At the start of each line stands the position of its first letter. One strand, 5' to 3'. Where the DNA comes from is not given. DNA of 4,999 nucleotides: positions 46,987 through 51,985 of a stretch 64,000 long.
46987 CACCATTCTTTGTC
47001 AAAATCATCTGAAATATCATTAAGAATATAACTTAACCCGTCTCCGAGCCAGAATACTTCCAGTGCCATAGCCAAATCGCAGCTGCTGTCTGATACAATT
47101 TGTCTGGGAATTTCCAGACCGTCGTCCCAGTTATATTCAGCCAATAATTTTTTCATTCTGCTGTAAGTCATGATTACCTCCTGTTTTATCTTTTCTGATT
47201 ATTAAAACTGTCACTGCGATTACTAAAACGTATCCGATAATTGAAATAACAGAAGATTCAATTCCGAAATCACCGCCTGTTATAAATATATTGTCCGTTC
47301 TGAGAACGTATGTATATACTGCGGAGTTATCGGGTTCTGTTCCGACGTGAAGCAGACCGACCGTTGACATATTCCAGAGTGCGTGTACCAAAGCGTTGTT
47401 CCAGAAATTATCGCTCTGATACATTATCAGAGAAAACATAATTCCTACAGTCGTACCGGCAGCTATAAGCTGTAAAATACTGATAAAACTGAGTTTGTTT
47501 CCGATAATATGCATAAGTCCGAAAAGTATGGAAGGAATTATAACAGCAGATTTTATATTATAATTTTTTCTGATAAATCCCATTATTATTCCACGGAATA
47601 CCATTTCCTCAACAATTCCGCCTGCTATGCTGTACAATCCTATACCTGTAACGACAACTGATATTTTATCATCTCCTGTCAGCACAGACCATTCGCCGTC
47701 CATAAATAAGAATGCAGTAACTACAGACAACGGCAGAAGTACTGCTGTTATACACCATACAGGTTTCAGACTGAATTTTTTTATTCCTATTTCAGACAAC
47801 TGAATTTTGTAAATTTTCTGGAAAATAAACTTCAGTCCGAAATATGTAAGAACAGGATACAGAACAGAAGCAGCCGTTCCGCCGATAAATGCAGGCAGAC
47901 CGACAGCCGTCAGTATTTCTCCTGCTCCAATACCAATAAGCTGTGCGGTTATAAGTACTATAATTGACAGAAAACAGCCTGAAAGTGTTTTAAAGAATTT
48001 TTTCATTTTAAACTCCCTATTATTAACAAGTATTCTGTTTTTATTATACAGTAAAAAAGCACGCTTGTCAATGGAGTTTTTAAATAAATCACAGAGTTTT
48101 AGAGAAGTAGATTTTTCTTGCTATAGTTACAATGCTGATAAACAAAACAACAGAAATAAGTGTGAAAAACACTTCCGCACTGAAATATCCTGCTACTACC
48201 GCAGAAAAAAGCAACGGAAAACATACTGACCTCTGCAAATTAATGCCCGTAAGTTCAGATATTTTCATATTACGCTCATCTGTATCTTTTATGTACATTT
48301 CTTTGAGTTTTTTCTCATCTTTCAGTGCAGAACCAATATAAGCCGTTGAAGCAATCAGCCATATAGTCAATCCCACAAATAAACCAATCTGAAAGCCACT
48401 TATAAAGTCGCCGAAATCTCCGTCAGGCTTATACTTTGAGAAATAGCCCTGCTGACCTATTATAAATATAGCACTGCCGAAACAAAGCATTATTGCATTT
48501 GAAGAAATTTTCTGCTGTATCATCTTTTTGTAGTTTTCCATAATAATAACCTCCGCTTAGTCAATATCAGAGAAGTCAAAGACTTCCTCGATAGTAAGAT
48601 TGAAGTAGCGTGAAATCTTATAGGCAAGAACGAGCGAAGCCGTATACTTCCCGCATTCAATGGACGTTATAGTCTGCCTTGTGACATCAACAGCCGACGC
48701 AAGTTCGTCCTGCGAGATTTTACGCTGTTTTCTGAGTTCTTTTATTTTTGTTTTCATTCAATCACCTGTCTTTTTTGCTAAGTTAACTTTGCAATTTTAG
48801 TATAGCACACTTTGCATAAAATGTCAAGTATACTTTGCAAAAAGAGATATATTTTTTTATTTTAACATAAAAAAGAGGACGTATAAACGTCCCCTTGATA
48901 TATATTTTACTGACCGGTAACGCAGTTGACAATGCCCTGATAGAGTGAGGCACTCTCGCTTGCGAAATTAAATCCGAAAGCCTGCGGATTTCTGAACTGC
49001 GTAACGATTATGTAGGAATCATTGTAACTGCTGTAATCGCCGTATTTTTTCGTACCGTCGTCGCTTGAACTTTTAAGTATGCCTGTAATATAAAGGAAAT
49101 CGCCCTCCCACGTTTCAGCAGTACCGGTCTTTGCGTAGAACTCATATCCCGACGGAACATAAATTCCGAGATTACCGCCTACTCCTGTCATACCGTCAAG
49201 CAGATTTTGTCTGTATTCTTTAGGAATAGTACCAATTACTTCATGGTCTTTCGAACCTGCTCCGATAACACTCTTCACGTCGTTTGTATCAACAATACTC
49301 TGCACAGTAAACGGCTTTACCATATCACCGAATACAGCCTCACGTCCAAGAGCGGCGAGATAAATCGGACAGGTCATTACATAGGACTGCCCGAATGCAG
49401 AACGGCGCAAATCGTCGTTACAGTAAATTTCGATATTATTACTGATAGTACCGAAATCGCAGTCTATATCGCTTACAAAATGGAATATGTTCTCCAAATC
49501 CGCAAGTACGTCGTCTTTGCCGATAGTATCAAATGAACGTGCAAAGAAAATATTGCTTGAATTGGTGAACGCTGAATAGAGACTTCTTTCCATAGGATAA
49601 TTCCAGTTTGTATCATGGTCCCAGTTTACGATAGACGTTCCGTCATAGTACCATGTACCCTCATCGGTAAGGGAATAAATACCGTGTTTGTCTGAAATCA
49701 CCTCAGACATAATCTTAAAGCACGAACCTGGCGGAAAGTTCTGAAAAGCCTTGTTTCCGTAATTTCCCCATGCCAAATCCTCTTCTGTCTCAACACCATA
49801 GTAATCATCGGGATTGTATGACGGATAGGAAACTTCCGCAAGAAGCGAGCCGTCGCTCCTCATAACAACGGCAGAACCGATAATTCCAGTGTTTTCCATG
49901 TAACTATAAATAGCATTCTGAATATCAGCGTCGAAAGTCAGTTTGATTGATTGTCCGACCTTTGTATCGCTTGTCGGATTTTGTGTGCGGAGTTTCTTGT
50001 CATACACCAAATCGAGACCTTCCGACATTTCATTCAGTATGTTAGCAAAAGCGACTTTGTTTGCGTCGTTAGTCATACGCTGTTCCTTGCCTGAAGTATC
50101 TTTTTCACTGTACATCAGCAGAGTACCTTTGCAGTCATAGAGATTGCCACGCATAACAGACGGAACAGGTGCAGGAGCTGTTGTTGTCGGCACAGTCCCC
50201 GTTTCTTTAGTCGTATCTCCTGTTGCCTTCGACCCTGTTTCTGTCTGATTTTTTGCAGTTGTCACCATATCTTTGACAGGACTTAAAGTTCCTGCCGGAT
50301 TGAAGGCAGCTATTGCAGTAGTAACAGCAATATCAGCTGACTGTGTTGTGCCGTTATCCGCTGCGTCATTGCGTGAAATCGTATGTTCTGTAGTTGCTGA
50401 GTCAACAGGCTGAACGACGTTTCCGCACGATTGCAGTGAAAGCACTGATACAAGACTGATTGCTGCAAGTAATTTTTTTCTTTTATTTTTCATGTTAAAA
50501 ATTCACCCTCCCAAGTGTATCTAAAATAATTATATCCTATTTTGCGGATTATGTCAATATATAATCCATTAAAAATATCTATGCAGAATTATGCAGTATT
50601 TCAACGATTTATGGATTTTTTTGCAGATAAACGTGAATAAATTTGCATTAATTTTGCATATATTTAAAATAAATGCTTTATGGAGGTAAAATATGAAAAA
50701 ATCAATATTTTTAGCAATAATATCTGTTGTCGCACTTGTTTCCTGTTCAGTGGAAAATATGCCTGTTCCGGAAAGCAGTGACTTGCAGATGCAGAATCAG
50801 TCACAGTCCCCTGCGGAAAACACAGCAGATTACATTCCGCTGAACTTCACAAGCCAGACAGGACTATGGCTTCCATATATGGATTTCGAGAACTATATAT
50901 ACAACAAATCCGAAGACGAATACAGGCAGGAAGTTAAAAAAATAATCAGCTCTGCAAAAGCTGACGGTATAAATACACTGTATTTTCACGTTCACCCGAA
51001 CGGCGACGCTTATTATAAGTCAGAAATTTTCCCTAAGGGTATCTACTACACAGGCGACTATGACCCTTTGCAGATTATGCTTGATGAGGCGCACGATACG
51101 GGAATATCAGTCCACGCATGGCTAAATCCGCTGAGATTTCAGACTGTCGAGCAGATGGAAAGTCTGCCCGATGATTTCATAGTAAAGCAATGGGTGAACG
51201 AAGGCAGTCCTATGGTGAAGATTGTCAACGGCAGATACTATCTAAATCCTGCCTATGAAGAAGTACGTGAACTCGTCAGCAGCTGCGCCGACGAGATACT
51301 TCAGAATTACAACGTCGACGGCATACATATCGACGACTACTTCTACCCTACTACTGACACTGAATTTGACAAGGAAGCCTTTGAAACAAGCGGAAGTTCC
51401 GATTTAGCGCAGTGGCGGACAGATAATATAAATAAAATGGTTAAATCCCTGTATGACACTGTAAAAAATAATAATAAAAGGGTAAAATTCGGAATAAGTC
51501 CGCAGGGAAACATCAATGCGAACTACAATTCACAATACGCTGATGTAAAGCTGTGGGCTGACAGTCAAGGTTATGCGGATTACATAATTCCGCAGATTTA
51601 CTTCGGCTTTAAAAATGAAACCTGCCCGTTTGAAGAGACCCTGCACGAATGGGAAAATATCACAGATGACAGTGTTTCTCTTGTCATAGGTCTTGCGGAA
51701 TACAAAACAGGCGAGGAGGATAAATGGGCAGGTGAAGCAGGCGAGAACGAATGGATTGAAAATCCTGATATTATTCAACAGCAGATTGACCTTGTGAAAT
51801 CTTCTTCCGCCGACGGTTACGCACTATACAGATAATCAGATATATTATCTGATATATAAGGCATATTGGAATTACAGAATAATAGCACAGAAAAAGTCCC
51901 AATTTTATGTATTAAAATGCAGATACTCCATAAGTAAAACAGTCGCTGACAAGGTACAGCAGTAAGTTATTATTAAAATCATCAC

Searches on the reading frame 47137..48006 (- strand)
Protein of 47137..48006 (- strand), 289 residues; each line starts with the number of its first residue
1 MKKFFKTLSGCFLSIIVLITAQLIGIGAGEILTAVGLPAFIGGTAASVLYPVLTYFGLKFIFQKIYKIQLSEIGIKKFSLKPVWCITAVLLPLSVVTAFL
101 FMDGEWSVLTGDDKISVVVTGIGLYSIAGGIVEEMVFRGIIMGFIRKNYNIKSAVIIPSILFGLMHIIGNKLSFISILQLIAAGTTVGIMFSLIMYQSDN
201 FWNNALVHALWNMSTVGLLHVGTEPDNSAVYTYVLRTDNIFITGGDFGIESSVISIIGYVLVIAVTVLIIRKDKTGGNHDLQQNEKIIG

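Call 80: search_protein_families(library=pfam, proteins=[window:47137-48006:-], max_evalue=0.00001)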
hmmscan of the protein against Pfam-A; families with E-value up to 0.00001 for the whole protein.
window:47137-48006:- (289 aa): 1 family
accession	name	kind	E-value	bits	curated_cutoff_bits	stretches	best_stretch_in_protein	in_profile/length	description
PF02517.21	Rce1-like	-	4.3e-16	59.4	22.4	1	121-213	7-92/93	Type II CAAX prenyl endopeptidase Rce1-like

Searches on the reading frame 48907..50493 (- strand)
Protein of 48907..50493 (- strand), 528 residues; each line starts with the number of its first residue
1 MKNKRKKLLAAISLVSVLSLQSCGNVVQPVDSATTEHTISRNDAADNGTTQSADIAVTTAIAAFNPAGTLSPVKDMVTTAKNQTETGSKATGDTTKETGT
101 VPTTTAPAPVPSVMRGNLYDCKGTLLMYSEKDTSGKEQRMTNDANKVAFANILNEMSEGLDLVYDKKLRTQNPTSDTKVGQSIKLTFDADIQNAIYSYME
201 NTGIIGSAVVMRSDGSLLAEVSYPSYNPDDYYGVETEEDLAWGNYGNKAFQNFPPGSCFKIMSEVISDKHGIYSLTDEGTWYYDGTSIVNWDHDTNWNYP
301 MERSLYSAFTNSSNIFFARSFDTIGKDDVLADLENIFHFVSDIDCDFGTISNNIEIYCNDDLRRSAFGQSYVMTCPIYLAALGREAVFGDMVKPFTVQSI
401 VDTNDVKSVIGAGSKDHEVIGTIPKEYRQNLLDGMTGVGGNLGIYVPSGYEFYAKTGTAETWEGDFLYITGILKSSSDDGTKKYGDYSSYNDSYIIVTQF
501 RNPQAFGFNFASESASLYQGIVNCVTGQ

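Call 80: search_protein_families(library=pfam, proteins=[window:48907-50493:-], max_evalue=0.00001)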
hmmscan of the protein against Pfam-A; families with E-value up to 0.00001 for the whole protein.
window:48907-50493:- (528 aa): 1 family
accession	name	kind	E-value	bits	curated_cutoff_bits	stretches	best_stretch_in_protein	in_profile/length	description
PF00905.27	Transpeptidase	-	2.3e-21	76.7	22.1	1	206-463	1-246/299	Penicillin binding protein transpeptidase domain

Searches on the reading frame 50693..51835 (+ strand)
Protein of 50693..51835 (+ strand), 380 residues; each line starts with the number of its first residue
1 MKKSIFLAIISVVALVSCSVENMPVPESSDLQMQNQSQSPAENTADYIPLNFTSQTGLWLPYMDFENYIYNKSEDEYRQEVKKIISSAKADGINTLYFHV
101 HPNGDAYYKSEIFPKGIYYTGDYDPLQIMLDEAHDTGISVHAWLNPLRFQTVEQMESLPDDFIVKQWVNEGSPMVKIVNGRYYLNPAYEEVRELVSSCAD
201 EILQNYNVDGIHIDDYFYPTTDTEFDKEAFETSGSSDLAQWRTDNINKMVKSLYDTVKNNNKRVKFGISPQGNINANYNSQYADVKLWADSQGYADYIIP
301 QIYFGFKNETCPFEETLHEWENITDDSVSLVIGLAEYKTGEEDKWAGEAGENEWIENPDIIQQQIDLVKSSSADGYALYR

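Call 80: search_protein_families(library=pfam, proteins=[window:50693-51835:+], max_evalue=0.00001)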
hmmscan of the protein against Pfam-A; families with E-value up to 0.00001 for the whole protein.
window:50693-51835:+ (380 aa): 1 family
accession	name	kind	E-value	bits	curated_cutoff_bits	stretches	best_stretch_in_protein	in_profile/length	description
PF02638.21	GHL10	-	1.1e-45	156.5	27.9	1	57-342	4-302/311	Glycosyl hydrolase-like 10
